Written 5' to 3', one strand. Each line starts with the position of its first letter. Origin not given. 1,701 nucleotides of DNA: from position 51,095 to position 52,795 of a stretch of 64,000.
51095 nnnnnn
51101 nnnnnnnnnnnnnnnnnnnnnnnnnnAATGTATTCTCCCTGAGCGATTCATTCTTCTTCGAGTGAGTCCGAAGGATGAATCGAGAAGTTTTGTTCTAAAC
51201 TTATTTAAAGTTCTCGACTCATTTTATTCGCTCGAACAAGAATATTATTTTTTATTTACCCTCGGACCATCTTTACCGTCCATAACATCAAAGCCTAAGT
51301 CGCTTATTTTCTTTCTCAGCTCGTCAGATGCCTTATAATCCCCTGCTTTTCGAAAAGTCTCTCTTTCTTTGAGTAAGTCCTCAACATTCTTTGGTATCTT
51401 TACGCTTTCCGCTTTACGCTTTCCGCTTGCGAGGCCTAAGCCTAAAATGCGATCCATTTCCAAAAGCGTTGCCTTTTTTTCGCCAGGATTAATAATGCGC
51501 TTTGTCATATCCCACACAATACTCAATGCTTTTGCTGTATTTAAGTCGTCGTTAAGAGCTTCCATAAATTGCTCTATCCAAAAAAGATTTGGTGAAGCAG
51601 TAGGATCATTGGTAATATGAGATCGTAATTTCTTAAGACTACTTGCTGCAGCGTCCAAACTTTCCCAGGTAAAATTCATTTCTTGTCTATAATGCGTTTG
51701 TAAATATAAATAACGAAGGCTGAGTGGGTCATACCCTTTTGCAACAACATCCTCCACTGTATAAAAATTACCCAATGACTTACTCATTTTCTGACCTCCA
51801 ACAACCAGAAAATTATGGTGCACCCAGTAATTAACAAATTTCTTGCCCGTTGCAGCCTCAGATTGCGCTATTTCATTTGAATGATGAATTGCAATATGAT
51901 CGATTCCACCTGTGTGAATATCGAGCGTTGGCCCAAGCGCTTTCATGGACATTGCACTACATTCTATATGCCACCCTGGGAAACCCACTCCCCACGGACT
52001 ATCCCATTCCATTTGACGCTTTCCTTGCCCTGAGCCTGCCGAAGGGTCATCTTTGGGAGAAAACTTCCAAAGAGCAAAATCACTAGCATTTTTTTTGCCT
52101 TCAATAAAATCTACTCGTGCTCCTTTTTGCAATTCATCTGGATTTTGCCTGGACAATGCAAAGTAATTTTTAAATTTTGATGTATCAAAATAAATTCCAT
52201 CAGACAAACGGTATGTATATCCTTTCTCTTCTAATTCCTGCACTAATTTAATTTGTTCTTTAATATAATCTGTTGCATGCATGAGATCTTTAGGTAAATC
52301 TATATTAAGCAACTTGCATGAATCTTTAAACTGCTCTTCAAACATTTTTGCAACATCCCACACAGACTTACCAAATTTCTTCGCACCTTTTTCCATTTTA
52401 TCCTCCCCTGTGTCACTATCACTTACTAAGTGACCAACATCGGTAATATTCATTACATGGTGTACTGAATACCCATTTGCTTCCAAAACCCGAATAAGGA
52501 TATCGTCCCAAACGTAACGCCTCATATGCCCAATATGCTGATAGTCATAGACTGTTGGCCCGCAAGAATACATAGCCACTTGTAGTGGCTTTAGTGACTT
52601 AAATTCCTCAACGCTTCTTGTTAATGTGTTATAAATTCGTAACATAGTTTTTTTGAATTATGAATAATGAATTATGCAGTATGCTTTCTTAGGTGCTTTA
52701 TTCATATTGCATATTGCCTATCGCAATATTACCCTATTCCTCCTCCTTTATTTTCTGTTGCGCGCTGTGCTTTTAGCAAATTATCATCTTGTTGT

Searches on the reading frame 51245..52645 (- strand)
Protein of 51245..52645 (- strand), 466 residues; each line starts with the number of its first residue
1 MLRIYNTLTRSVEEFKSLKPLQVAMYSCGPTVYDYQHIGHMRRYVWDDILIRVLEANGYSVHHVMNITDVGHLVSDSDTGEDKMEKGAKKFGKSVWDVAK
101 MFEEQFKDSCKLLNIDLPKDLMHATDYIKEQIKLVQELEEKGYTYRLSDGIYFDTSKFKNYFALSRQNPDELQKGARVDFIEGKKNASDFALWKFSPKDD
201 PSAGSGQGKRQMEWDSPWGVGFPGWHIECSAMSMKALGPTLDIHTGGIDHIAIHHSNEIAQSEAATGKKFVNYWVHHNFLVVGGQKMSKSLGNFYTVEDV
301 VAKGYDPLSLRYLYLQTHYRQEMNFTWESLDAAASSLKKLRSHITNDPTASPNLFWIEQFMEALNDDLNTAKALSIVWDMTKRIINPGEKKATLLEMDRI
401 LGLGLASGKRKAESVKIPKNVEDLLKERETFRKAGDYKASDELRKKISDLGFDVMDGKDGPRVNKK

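Call 17: find_related_loci(query=window:51245-52645:-, collection=genome_contigs, flank=10000)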
Query window:51245-52645:- (466 aa) in genome_contigs; peptide patterns used: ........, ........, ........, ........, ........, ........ (x = any residue, [..] = any of these).
599 stretches matched a pattern (row limit reached: there are more); 594 encode a relative of the query (tblastn E <= 1e-3); the best 80 are kept; 80 distinct loci.
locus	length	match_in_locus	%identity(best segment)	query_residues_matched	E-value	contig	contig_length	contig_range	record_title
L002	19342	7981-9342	70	2-466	0e+0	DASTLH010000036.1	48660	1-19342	MAG TPA_asm: Patescibacteria group bacterium isolate SMAG_U2653 k141_1282111, whole genome shotgun sequence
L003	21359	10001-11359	66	1-463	0e+0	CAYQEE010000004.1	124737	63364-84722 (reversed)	MAG TPA_asm: uncultured Gammaproteobacteria bacterium isolate SRP272529_co2_240 genome assembly, contig: NODE_127_length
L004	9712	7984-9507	64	1-466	0e+0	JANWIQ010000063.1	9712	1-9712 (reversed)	MAG: Candidatus Paceibacterota bacterium isolate CRAIB_MAG45 c_000000075095, whole genome shotgun sequence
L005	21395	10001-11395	66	1-466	0e+0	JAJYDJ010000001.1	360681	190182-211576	MAG: bacterium isolate BP9.bin93 NODE_17_length_360681_cov_2.755842, whole genome shotgun sequence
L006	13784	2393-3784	62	1-460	0e+0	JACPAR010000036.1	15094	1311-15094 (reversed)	MAG: Candidatus Levyibacteriota bacterium isolate NC_groundwater_236_Ag_S-0.2um_36_14 S5_GD2017_2_S2_scaffold_2785, whol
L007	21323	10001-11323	65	1-456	0e+0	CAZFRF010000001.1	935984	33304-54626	MAG TPA_asm: uncultured Gammaproteobacteria bacterium isolate SRP292972_co1_100 genome assembly, contig: NODE_5_length_9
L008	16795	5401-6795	60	1-465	0e+0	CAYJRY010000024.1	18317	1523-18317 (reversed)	MAG TPA_asm: uncultured Gammaproteobacteria bacterium isolate ERP125453_co1_466 genome assembly, contig: NODE_3049_lengt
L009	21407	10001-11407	60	1-463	0e+0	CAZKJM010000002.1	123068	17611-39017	MAG TPA_asm: uncultured Gammaproteobacteria bacterium isolate binchicken_co20_415 genome assembly, contig: NODE_380_leng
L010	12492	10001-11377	53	2-461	2e-169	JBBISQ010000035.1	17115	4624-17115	MAG: Candidatus Fraserbacteria bacterium isolate CYF170214_bin_377 NODE_2812_length_17115_cov_52.6943, whole genome shot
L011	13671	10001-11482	52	1-465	9e-168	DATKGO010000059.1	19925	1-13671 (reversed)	MAG TPA_asm: Patescibacteria group bacterium isolate SMAG_U14553 k141_10173, whole genome shotgun sequence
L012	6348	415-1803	54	2-466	9e-169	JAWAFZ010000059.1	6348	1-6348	MAG: Candidatus Caldarchaeum sp. isolate QQ_201912_bins_79 QQ_201912_bins_79_scaffold_59, whole genome shotgun sequence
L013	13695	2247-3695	53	1-466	1e-166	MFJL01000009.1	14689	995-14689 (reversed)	MAG: Candidatus Gottesmanbacteria bacterium RIFCSPHIGHO2_02_FULL_39_11 rifcsphigho2_02_scaffold_17385, whole genome shot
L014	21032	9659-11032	54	2-466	2e-164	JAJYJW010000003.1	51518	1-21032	MAG: Candidatus Micrarchaeota archaeon isolate DBS2-1.bin171 NODE_1053_length_51518_cov_1.673328, whole genome shotgun s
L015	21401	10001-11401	51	2-466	1e-161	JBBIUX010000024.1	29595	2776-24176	MAG: Candidatus Fraserbacteria bacterium isolate BR2F70218_bin_63 NODE_806_length_29595_cov_5.65793, whole genome shotgu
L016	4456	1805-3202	52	2-460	2e-164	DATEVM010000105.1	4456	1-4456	MAG TPA_asm: Patescibacteria group bacterium isolate SMAG_U8367 k141_1060686, whole genome shotgun sequence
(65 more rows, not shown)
